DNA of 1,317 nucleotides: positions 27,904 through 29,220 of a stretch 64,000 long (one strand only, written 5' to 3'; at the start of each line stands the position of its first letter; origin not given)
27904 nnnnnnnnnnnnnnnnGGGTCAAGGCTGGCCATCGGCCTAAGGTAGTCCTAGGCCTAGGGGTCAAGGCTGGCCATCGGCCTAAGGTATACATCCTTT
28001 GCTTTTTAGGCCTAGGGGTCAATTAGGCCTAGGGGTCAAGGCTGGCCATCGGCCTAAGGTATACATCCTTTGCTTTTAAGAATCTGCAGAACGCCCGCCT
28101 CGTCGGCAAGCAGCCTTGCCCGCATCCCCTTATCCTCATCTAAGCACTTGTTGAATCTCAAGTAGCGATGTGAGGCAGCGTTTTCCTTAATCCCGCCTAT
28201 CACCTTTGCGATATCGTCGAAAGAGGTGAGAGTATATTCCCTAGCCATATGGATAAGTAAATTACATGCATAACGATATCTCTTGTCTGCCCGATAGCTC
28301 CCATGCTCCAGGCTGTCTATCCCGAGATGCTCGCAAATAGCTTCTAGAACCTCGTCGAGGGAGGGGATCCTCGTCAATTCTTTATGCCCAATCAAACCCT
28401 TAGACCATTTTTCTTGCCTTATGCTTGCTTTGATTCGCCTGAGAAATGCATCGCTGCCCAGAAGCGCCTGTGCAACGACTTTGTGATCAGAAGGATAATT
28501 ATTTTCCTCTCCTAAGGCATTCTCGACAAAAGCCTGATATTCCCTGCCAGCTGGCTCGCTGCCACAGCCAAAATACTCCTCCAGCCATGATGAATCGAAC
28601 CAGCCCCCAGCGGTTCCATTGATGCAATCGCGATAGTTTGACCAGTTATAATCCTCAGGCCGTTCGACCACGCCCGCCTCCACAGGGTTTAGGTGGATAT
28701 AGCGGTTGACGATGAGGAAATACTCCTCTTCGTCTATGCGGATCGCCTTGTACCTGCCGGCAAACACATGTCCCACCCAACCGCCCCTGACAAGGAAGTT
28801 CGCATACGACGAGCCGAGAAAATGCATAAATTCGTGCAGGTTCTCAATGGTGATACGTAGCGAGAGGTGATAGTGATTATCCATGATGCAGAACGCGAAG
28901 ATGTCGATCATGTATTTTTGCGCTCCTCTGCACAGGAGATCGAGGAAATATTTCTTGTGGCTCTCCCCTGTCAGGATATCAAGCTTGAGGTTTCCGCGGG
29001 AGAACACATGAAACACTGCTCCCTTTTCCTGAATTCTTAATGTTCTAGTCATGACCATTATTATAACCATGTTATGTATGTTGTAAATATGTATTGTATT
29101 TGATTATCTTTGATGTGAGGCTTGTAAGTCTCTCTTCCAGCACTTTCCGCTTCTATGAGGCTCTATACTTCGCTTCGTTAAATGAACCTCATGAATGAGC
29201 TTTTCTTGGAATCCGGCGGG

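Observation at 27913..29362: Low-GC RAYT/IS200-like transposase bounded by inverted REP-like palindromes, with the same REPs dispersed ~4 kb away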

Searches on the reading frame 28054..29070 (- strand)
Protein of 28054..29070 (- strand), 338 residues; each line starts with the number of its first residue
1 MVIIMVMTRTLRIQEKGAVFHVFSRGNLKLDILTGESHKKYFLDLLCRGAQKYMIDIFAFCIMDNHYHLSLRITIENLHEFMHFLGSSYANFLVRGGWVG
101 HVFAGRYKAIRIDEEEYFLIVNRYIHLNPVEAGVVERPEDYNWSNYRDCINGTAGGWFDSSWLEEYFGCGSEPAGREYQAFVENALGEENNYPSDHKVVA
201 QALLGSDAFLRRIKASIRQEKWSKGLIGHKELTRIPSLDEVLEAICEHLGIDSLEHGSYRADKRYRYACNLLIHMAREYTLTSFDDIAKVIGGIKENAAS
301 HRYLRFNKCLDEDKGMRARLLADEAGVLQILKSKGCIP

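Call 7: search_protein_families(library=pfam, proteins=[window:28054-29070:-], max_evalue=0.01)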
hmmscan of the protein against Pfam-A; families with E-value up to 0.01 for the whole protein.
window:28054-29070:- (338 aa): 2 families
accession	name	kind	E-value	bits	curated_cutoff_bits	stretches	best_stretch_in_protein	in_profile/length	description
PF01797.21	Y1_Tnp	-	1.7e-07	31.8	23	1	20-126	7-119/121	Transposase IS200 like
PF08299.17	Bac_DnaA_C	-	0.00099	19.5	31.5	1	239-293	2-56/69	Bacterial dnaA protein helix-turn-helix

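Call 8: search_protein_families(library=ncbifam, proteins=[window:28054-29070:-], max_evalue=0.01)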
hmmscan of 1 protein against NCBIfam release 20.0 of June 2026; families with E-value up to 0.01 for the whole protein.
window:28054-29070:- (338 aa): 2 families
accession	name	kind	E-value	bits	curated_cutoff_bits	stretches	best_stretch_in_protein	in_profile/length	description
NF047646.1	REP_Tyr_transpos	equivalog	1.2e-13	51.2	80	1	11-144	3-146/146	REP-associated tyrosine transposase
NF008556.0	PRK11492.1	equivalog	0.0013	18.6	136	1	37-81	131-176/216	hydrogenase 4 membrane subunit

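Call 15: find_homologous_proteins(query=window:28054-29070:-)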
Query window:28054-29070:- (338 aa): 287 proteins with E <= 0.001 among 1774 candidates; the best 120 are listed.
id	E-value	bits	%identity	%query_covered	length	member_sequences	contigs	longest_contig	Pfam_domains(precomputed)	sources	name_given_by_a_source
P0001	2.0e-228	775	100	99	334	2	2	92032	PF01797.22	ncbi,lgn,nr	ncbi:MAG: hypothetical protein HPY75_02660 [Actinobacteria bacterium]|nr:hypothetical protein [Actin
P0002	5.9e-142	491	65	98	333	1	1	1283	PF01797.22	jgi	jgi:REP element-mobilizing transposase RayT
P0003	9.3e-135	467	61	99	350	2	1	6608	PF01797.22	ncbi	-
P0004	2.4e-131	456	63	96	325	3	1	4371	PF01797.22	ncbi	-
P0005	4.2e-129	449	62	96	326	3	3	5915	PF01797.22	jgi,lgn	jgi:putative transposase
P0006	2.2e-127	443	62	96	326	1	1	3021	PF01797.22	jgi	jgi:putative transposase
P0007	1.3e-125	437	60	96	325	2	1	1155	PF01797.22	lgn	-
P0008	3.3e-125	436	59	96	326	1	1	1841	PF01797.22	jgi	jgi:putative transposase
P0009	6.9e-124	432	59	97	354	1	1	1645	PF01797.22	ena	-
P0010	5.0e-123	429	59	97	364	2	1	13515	PF01797.22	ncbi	-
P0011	1.6e-122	427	58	98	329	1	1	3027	PF01797.22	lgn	-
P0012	2.4e-122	427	59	96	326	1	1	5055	PF01797.22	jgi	-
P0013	4.6e-122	426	57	97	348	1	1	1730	PF01797.22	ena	-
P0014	1.3e-120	421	57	97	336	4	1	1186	PF01797.22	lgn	-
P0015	1.8e-117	411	56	98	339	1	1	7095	PF01797.22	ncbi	-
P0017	1.1e-114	401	56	95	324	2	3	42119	PF01797.22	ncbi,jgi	jgi:REP element-mobilizing transposase RayT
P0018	1.8e-112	394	54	97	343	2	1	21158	PF01797.22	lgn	-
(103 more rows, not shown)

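Call 16: search_solved_structures(query=window:28054-29070:-, max_evalue=1, show_alignments=2)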
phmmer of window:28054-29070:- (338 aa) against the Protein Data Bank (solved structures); distinct sequences matched with E-value up to 1: 0.

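Call 17: find_encoding_contigs(protein=P0001, flank=10000, max_places=6)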
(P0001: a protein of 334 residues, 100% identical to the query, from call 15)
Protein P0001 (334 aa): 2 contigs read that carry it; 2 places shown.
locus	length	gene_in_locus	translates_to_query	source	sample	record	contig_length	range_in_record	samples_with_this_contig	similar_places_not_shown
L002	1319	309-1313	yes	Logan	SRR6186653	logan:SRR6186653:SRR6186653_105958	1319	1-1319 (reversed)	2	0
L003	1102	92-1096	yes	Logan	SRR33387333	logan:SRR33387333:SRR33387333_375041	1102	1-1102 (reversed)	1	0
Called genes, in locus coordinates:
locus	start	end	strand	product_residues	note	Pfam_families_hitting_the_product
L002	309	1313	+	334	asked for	PF01797:Y1_Tnp (weak)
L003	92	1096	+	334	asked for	PF01797:Y1_Tnp (weak)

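Call 33: find_encoding_contigs(protein=P0003, flank=10000, max_places=3)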
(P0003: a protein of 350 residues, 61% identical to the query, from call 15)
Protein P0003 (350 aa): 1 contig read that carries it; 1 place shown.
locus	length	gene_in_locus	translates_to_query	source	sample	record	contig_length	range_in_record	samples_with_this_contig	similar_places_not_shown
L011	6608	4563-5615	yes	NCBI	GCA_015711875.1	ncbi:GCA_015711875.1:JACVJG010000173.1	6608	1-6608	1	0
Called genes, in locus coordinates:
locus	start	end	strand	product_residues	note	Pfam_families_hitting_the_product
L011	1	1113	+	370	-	?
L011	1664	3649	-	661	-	PF01145:Band_7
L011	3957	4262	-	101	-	PF06445:GyrI-like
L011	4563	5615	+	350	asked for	PF01797:Y1_Tnp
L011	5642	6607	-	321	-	?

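Call 34: find_encoding_contigs(protein=P0010, flank=10000, max_places=3)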
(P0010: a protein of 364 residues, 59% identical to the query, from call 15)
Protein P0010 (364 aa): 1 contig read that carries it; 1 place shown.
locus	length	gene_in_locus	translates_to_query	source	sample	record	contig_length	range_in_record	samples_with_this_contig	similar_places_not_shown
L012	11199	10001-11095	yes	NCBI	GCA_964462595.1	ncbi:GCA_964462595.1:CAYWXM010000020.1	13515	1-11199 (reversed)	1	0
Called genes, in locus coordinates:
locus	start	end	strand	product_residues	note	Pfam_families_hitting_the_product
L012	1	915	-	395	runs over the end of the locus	PF07730:HisKA_3, PF13581:HATPase_c_2, PF02518:HATPase_c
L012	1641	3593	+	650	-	PF00724:Oxidored_FMN, PF00890:FAD_binding_2 (weak), PF01494:FAD_binding_3 (weak), PF07992:Pyr_redox_2, PF12831:FAD_oxidored (weak), PF13450:NAD_binding_8 (weak), PF13738:Pyr_redox_3 (weak), PF00070:Pyr_redox, +4 more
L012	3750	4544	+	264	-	PF00106:adh_short, PF01370:Epimerase (weak), PF08659:KR, PF13561:adh_short_C2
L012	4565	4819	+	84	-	-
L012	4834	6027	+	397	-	PF00144:Beta-lactamase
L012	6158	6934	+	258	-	PF00106:adh_short, PF08659:KR, PF23441:SDR (weak), PF13561:adh_short_C2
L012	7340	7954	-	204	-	PF00440:TetR_N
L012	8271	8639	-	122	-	PF13239:2TM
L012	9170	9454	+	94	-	PF04014:MazE_antitoxin (weak)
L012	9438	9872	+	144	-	PF13470:PIN_3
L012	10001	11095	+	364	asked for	PF01797:Y1_Tnp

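Call 35: find_encoding_contigs(protein=P0017, flank=10000, max_places=3)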
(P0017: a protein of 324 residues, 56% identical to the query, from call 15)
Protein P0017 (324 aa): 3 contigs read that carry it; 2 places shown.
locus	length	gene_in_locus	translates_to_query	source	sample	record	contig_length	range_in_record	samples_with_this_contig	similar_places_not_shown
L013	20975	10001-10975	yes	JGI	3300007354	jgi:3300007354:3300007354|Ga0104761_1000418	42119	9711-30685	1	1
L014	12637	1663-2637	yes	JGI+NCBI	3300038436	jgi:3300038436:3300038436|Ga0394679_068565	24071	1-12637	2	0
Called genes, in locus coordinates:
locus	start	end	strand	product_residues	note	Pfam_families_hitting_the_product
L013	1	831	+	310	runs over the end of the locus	PF00140:Sigma70_r1_2, PF04542:Sigma70_r2, PF04539:Sigma70_r3, PF04545:Sigma70_r4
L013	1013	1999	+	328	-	PF00140:Sigma70_r1_2, PF04542:Sigma70_r2, PF04539:Sigma70_r3, PF04545:Sigma70_r4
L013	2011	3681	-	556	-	PF00501:AMP-binding, PF13193:AMP-binding_C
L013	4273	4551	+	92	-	PF04014:MazE_antitoxin (weak)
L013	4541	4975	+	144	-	PF01850:PIN (weak), PF13470:PIN_3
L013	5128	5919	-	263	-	PF00378:ECH_1, PF16113:ECH_2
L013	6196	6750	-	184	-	PF12172:zf-ChsH2, PF01796:OB_ChsH2_C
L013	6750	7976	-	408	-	PF00108:Thiolase_N (faint), PF22691:Thiolase_C_1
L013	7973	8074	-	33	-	-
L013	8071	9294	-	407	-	PF22691:Thiolase_C_1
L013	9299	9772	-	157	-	PF12172:zf-ChsH2, PF01796:OB_ChsH2_C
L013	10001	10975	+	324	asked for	PF01797:Y1_Tnp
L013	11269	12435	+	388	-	PF06050:HGD-D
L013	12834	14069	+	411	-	PF06050:HGD-D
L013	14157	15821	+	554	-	-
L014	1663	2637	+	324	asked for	PF01797:Y1_Tnp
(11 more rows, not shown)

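Call 36: find_encoding_contigs(protein=P0018, flank=10000, max_places=3)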
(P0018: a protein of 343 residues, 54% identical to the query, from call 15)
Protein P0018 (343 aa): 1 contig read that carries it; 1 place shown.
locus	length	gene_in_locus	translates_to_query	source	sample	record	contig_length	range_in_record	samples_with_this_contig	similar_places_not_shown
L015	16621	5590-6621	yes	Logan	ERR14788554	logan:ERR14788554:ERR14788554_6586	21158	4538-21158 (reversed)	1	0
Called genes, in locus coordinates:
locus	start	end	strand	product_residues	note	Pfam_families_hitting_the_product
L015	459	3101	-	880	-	PF00756:Esterase (faint)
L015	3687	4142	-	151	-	PF00582:Usp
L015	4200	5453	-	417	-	PF01321:Creatinase_N, PF00557:Peptidase_M24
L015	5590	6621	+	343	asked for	PF01797:Y1_Tnp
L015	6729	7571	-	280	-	-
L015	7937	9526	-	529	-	-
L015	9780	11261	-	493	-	PF17863:AAA_lid_2 (weak)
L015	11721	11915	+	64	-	-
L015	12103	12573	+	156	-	-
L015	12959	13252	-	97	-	-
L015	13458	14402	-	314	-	PF01073:3Beta_HSD, PF01370:Epimerase, PF04321:RmlD_sub_bind (weak), PF16363:GDP_Man_Dehyd, PF07993:NAD_binding_4 (weak)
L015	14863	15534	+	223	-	PF00440:TetR_N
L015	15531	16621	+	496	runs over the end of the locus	PF01266:DAO (faint), PF01593:Amino_oxidase, PF13450:NAD_binding_8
